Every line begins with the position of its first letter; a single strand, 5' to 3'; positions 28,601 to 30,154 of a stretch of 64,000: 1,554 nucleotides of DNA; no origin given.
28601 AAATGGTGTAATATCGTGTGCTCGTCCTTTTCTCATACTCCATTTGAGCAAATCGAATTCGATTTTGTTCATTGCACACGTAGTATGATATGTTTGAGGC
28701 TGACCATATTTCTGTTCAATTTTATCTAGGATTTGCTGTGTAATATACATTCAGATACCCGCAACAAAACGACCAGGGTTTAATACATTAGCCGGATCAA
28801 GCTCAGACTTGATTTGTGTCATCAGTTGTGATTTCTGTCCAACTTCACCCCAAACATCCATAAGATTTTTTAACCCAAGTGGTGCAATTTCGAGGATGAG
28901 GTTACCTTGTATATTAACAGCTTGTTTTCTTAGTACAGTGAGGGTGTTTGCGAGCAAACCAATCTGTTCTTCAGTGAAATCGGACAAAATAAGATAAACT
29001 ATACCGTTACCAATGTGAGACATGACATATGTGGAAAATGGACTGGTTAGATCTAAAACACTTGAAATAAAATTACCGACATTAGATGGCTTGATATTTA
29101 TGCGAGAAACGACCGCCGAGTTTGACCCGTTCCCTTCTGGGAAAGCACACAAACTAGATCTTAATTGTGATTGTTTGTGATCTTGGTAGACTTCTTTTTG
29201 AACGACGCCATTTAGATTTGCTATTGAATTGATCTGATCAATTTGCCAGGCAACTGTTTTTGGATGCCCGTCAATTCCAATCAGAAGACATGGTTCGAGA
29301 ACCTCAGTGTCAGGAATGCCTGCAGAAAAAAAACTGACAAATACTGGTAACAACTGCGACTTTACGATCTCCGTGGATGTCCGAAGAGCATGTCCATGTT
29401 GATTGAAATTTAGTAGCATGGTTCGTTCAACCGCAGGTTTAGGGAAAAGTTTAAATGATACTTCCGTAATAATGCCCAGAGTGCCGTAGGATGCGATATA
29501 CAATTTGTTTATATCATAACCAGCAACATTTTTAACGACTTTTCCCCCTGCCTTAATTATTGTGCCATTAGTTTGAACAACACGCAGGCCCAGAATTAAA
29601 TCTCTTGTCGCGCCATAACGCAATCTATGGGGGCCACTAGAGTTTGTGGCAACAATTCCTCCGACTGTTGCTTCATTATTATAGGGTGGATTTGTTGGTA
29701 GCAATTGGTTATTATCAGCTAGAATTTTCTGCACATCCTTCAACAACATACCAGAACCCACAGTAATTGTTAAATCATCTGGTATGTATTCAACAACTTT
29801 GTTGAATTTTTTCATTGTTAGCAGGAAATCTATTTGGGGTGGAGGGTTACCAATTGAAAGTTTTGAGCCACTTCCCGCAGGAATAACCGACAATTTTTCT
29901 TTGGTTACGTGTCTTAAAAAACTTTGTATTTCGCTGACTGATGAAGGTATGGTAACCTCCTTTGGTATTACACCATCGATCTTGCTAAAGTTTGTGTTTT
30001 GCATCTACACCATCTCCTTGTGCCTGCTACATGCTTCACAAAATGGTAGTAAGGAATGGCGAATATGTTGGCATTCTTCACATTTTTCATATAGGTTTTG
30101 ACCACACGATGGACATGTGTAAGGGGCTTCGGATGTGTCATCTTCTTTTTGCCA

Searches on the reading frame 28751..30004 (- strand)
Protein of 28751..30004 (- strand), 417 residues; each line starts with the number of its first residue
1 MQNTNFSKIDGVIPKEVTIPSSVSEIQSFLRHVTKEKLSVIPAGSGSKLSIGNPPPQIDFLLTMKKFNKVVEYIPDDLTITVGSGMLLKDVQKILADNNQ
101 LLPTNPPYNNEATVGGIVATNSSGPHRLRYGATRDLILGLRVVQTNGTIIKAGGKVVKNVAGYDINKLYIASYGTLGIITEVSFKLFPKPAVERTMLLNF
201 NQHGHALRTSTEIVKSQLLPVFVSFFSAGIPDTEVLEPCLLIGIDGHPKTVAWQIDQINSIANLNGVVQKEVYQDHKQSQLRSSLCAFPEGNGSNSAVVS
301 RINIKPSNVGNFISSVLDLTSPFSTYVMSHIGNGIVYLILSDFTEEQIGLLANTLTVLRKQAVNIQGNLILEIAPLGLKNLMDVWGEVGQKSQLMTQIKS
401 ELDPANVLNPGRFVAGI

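Call 3: search_protein_families(library=pfam, proteins=[window:28751-30004:-], max_evalue=0.01)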
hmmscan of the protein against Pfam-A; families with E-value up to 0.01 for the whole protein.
window:28751-30004:- (417 aa): 2 families
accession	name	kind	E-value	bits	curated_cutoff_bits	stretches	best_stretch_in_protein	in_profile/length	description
PF01565.28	FAD_binding_4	-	6.2e-31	107.4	26.4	1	14-152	1-138/139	FAD binding domain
PF02913.24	FAD-oxidase_C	-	1.8e-06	28.3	21.2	1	190-412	2-247/248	FAD linked oxidases, C-terminal domain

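Call 4: search_protein_families(library=ncbifam, proteins=[window:28751-30004:-], max_evalue=0.01)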
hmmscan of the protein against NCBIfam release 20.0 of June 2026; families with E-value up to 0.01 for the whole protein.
window:28751-30004:- (417 aa): 8 families
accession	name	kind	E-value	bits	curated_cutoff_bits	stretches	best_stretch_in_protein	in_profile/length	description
TIGR00387.1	glcD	equivalog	1.3e-55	188.9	567.9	1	17-412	1-413/413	glycolate oxidase subunit GlcD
NF008439.0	PRK11282.1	equivalog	5.3e-54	183.4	284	1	24-229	9-211/358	glycolate oxidase subunit GlcE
NF008408.0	PRK11230.1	equivalog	9.2e-29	100.2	897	1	13-223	55-264/499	glycolate oxidase subunit GlcD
NF049975.1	2HglutDHaseYdiJ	equivalog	5.7e-16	57.5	1350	2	13-152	51-192/1018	D-2-hydroxyglutarate dehydrogenase YdiJ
TIGR01678.1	FAD_lactone_ox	subfamily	8e-16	58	396.8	1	3-195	4-187/438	sugar 1,4-lactone oxidase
TIGR01677.1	pln_FAD_oxido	subfamily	2.1e-10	39.8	383.1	1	48-196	72-219/560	FAD-dependent oxidoreductase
TIGR01679.1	bact_FAD_ox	subfamily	2.6e-09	36.5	292.25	1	5-196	3-182/419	FAD-linked oxidoreductase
NF010480.0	PRK13905.1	equivalog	0.00081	18.3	259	1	17-149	37-161/303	UDP-N-acetylmuramate dehydrogenase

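Call 24: find_homologous_proteins(query=window:28751-30004:-)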
Query window:28751-30004:- (417 aa): 3757 proteins with E <= 0.001 among 8000 candidates; the best 120 are listed.
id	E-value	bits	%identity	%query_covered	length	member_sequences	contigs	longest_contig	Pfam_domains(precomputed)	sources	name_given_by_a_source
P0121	1.4e-269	912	100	100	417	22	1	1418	PF01565.29,PF02913.25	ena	-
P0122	9.2e-237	804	87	100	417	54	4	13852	PF01565.29,PF02913.25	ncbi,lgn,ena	-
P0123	1.0e-219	747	80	100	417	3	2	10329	PF01565.29,PF02913.25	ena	-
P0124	1.4e-217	740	79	100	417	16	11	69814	PF01565.29,PF02913.25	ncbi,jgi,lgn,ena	ncbi:MAG: FAD-binding oxidoreductase [Candidatus Poribacteria bacterium]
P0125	3.0e-136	473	53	99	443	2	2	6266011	PF01565.29,PF02913.25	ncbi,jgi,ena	jgi:glycolate oxidase FAD binding subunit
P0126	5.0e-136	472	52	98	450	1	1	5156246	PF01565.29,PF02913.25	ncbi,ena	-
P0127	2.4e-134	466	51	98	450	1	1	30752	PF01565.29,PF02913.25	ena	-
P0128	3.8e-134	466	53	98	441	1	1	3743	PF01565.29,PF02913.25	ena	-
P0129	1.4e-133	464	51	98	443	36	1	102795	PF01565.29,PF02913.25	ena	-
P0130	6.6e-133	462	51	98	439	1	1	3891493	PF01565.29,PF02913.25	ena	-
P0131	1.0e-132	461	51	98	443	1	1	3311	PF01565.29,PF02913.25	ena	-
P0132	1.3e-132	461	51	99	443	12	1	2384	PF01565.29,PF02913.25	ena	-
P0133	2.3e-132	460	50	99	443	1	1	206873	PF01565.29,PF02913.25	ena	-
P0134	3.8e-132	459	50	100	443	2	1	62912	PF01565.29,PF02913.25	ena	-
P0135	3.8e-132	459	51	98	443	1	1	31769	PF01565.29,PF02913.25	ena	-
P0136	8.0e-132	458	50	99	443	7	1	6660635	PF01565.29,PF02913.25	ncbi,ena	-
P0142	3.6e-131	456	50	99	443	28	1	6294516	PF01565.29,PF02913.25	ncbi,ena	-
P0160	1.2e-129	451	50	98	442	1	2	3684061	PF01565.29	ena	-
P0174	7.4e-129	448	49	99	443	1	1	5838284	PF01565.29,PF02913.25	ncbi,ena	-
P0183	2.2e-128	447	50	98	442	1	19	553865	PF01565.29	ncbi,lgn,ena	-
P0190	1.7e-127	444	50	98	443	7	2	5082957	PF01565.29,PF02913.25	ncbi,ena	-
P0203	2.5e-125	437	49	98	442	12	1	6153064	PF01565.29,PF02913.25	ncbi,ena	-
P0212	1.7e-122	427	48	98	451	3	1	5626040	PF01565.29,PF02913.25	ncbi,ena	-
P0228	4.4e-120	419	49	98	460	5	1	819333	PF01565.29,PF02913.25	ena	-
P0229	4.8e-120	419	48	99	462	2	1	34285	PF01565.29,PF02913.25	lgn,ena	-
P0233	2.0e-119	417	47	98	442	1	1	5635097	PF01565.29,PF02913.25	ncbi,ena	-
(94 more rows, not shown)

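Call 27: find_encoding_contigs(protein=P0125, flank=7000, max_places=2)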
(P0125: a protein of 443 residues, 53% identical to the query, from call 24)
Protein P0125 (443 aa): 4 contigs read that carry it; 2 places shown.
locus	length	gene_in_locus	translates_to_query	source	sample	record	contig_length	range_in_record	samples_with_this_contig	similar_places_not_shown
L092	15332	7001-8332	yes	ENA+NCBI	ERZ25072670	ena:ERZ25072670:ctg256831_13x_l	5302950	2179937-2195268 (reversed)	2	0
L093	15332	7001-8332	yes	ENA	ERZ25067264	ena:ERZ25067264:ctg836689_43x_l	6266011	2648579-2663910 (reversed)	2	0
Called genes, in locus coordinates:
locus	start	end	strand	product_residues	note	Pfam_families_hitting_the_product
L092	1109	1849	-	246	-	PF14312:FG-GAP_2, PF18962:Por_Secre_tail (faint), PF13860:FlgD_ig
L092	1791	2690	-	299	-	PF14312:FG-GAP_2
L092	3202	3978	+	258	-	PF13340:DUF4096, PF01609:DDE_Tnp_1, PF13612:DDE_Tnp_1_3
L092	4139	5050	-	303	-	PF05721:PhyH (weak)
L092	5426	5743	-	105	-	-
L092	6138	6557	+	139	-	-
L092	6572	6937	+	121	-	-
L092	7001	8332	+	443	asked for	PF01565:FAD_binding_4, PF02913:FAD-oxidase_C (faint)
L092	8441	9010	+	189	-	PF00293:NUDIX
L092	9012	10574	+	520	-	PF00072:Response_reg, PF08665:PglZ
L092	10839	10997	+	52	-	-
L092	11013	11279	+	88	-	-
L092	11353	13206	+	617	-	PF11412:DsbD_N, PF02683:DsbD_TM, PF13386:DsbD_2 (weak), PF00085:Thioredoxin, PF13098:Thioredoxin_2, PF13899:Thioredoxin_7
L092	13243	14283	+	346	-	PF13174:TPR_6 (faint), PF13176:TPR_7 (faint), PF13371:TPR_9 (faint), PF13424:TPR_12 (faint), PF13414:TPR_11 (weak), PF00515:TPR_1, PF07719:TPR_2, PF13181:TPR_8, +9 more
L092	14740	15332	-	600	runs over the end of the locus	PF00664:ABC_membrane, PF00005:ABC_tran, PF02463:SMC_N (weak)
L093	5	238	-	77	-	-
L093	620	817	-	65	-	-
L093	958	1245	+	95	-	-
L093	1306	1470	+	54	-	-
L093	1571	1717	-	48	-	-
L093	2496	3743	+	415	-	PF00266:Aminotran_5, PF01212:Beta_elim_lyase (weak), PF01041:DegT_DnrJ_EryC1 (weak)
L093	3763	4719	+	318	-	PF10609:ParA, PF00142:Fer4_NifH (weak), PF01656:CbiA, PF02374:ArsA_ATPase (weak), PF09140:MipZ (weak), PF13614:AAA_31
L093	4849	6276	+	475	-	PF01565:FAD_binding_4, PF02913:FAD-oxidase_C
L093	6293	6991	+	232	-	-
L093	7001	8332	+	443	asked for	PF01565:FAD_binding_4, PF02913:FAD-oxidase_C (faint)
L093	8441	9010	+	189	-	PF00293:NUDIX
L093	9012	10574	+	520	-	PF00072:Response_reg, PF08665:PglZ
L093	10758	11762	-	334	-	PF01609:DDE_Tnp_1 (weak)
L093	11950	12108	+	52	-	-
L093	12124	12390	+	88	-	-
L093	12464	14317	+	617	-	PF11412:DsbD_N, PF02683:DsbD_TM, PF13386:DsbD_2 (weak), PF00085:Thioredoxin, PF13098:Thioredoxin_2, PF13899:Thioredoxin_7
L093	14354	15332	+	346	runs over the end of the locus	PF13174:TPR_6 (faint), PF13176:TPR_7 (faint), PF13371:TPR_9 (faint), PF13424:TPR_12 (faint), PF13414:TPR_11 (weak), PF00515:TPR_1, PF07719:TPR_2, PF13181:TPR_8, +9 more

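Call 37: list_cluster_members(proteins=[P0125, P0126, P0136, P0142, P0174, P0190, P0203, P0212, P0233, P0183])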
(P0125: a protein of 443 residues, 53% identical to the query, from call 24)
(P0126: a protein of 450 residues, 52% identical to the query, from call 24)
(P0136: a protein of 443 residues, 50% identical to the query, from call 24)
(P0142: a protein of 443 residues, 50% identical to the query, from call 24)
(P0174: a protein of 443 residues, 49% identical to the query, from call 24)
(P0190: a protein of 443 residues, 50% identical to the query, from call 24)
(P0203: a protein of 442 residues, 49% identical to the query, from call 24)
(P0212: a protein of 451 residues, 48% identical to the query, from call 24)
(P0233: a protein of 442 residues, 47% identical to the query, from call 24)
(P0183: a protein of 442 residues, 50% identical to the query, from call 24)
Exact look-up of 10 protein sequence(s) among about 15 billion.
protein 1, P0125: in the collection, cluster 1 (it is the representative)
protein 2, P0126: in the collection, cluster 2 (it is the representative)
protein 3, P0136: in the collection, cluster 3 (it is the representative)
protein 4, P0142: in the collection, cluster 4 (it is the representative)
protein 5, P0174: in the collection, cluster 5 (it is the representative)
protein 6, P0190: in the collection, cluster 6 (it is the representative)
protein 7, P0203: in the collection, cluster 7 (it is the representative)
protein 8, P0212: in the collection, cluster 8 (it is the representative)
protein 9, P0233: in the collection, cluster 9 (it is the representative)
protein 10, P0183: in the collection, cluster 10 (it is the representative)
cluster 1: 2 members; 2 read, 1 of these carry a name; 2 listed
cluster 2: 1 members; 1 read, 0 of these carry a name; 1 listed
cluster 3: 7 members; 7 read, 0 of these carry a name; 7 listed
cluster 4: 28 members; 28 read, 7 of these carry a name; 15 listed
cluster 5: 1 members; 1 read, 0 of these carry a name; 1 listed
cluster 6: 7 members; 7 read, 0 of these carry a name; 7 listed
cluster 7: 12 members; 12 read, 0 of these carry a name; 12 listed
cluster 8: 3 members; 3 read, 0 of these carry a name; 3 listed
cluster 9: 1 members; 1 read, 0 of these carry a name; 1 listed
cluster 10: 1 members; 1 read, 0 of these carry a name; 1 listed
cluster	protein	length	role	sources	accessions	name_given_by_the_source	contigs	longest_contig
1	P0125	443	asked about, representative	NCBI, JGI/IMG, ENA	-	glycolate oxidase FAD binding subunit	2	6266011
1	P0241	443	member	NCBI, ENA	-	-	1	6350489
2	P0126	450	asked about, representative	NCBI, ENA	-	-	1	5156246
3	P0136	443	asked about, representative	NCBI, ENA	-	-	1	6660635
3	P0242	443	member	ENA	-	-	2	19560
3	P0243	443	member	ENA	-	-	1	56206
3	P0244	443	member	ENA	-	-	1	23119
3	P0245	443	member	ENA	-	-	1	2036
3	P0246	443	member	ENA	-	-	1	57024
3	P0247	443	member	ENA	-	-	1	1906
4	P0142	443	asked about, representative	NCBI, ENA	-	-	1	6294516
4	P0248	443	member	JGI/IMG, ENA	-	glycolate oxidase FAD binding subunit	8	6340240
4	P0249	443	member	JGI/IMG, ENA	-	glycolate oxidase FAD binding subunit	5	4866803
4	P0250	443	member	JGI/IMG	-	glycolate oxidase FAD binding subunit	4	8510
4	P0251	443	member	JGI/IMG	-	glycolate oxidase FAD binding subunit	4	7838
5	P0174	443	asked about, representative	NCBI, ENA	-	-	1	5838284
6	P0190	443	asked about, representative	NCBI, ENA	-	-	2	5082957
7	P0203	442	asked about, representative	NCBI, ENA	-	-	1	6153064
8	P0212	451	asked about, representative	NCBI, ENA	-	-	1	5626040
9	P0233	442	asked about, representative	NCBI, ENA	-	-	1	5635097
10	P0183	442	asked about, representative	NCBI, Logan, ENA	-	-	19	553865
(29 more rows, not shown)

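Call 47: search_solved_structures(query=window:28751-30004:-, max_evalue=1e-10, show_alignments=1)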
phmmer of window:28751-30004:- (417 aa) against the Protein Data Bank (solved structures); distinct sequences matched with E-value up to 1e-10: 11.
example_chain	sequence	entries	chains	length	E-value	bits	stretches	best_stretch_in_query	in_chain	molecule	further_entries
7qh2_C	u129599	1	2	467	2.8e-37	131.9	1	20-412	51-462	Lactate dehydrogenase (NAD(+),ferredoxin) subunit LctD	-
3pm9_A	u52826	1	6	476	8.5e-32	113.8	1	18-207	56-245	Putative oxidoreductase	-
9qgz_A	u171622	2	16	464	7.1e-27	97.6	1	14-414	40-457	Glycolate oxidase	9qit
6lpn_A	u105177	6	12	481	5.6e-26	94.7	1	18-209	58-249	D-2-hydroxyglutarate dehydrogenase, mitochondrial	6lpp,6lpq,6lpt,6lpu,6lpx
8jdc_A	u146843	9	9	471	2.9e-24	89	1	14-413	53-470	Probable D-lactate dehydrogenase, mitochondrial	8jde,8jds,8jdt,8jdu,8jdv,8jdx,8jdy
8jdb_A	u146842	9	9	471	4.7e-24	88.4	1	14-413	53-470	Probable D-lactate dehydrogenase, mitochondrial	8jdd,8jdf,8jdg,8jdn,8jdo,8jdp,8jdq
2uuu_A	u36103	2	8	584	4.3e-16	62.1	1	14-226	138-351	ALKYLDIHYDROXYACETONEPHOSPHATE SYNTHASE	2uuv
4bc7_A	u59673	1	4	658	1.1e-15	60.8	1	13-223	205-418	ALKYLDIHYDROXYACETONEPHOSPHATE SYNTHASE, PEROXISOMAL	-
4bby_A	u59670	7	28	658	1.1e-15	60.8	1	13-223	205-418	ALKYLDIHYDROXYACETONEPHOSPHATE SYNTHASE, PEROXISOMAL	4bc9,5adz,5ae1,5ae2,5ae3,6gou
4bca_A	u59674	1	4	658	1.1e-15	60.8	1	13-223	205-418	ALKYLDIHYDROXYACETONEPHOSPHATE SYNTHASE, PEROXISOMAL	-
6v42_A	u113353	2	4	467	4.4e-11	45.6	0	9-189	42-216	FAD/FMN-containing dehydrogenase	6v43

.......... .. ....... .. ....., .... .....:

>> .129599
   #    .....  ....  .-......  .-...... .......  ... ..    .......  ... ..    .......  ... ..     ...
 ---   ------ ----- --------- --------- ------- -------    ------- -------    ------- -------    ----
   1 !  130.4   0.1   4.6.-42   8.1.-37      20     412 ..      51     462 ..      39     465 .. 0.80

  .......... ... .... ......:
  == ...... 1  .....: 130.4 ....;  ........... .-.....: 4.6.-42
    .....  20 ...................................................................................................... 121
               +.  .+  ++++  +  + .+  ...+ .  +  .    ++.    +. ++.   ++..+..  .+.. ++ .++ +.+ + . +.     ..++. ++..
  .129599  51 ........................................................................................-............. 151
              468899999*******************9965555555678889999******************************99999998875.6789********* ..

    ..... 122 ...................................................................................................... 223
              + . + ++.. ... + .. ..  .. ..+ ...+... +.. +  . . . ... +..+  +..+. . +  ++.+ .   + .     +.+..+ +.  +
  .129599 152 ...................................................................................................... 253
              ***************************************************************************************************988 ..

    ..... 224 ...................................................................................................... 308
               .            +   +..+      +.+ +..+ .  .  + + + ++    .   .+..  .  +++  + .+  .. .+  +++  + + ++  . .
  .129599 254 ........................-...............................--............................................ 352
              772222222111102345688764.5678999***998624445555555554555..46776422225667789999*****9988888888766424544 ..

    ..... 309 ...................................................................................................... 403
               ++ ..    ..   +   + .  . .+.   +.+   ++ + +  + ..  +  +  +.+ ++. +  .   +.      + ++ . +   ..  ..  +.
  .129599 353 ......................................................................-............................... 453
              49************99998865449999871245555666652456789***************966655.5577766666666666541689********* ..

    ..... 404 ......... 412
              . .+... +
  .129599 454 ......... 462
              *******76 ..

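Call 51: find_encoding_contigs(protein=P0228, flank=8000, max_places=1)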
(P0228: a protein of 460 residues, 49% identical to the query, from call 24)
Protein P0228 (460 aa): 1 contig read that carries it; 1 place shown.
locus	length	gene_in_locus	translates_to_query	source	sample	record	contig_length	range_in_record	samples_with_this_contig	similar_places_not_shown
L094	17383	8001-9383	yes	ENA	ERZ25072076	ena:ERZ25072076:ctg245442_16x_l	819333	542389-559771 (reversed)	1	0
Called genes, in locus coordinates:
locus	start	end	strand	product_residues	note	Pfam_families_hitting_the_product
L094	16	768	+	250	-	-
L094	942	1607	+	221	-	PF00730:HhH-GPD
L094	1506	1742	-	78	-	-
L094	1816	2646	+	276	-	PF01435:Peptidase_M48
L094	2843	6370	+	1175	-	PF02811:PHP, PF07733:DNA_pol3_alpha, PF17657:DNA_pol3_finger, PF14579:HHH_6, PF01336:tRNA_anti-codon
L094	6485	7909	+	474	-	PF01565:FAD_binding_4, PF02913:FAD-oxidase_C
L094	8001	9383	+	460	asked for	PF01565:FAD_binding_4, PF02913:FAD-oxidase_C (weak)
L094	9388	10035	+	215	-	PF00293:NUDIX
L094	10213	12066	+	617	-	PF11412:DsbD_N, PF13386:DsbD_2 (weak), PF02683:DsbD_TM, PF03190:Thioredox_DsbH (weak), PF00085:Thioredoxin, PF13098:Thioredoxin_2, PF13899:Thioredoxin_7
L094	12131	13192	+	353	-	PF13371:TPR_9 (faint), PF13424:TPR_12 (faint), PF00515:TPR_1 (faint), PF07719:TPR_2 (faint), PF13174:TPR_6 (faint), PF13181:TPR_8 (faint), PF13428:TPR_14 (faint), PF13432:TPR_16 (faint), +3 more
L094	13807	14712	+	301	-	PF03807:F420_oxidored (weak), PF02153:PDH_N, PF20463:PDH_C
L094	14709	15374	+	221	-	PF02224:Cytidylate_kin, PF13238:AAA_18 (faint)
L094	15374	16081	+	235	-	PF01553:Acyltransferase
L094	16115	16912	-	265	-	PF01113:DapB_N, PF05173:DapB_C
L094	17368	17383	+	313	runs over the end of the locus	-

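Call 52: find_encoding_contigs(protein=P0212, flank=8000, max_places=1)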
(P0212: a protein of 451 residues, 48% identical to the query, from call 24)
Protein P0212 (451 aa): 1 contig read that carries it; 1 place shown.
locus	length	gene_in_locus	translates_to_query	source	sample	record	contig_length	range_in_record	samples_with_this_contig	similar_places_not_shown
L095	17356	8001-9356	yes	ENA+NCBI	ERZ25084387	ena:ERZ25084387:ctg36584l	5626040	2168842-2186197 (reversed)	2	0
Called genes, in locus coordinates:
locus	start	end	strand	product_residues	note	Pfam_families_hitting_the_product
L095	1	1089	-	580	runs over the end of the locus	PF07244:POTRA, PF01103:Omp85 (faint)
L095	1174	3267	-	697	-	PF07584:BatA, PF13519:VWA_2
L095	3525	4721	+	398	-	PF00266:Aminotran_5, PF01041:DegT_DnrJ_EryC1 (weak)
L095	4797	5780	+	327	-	PF00142:Fer4_NifH (faint), PF01656:CbiA, PF02374:ArsA_ATPase (faint), PF09140:MipZ (weak), PF10609:ParA, PF13614:AAA_31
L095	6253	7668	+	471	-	PF01565:FAD_binding_4, PF02913:FAD-oxidase_C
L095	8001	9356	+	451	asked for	PF01565:FAD_binding_4, PF02913:FAD-oxidase_C (weak)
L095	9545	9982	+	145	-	PF00293:NUDIX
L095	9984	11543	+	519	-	PF00072:Response_reg, PF08665:PglZ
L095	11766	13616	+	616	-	PF11412:DsbD_N, PF02683:DsbD_TM, PF13386:DsbD_2 (weak), PF03190:Thioredox_DsbH (weak), PF00085:Thioredoxin (weak), PF13098:Thioredoxin_2, PF13899:Thioredoxin_7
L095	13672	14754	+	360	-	PF13428:TPR_14 (faint), PF13432:TPR_16 (faint), PF14559:TPR_19 (faint), PF00515:TPR_1 (faint), PF07719:TPR_2 (faint), PF13414:TPR_11 (faint), PF13424:TPR_12 (faint), PF13181:TPR_8 (faint), +3 more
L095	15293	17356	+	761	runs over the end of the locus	PF07715:Plug, PF00593:TonB_dep_Rec_b-barrel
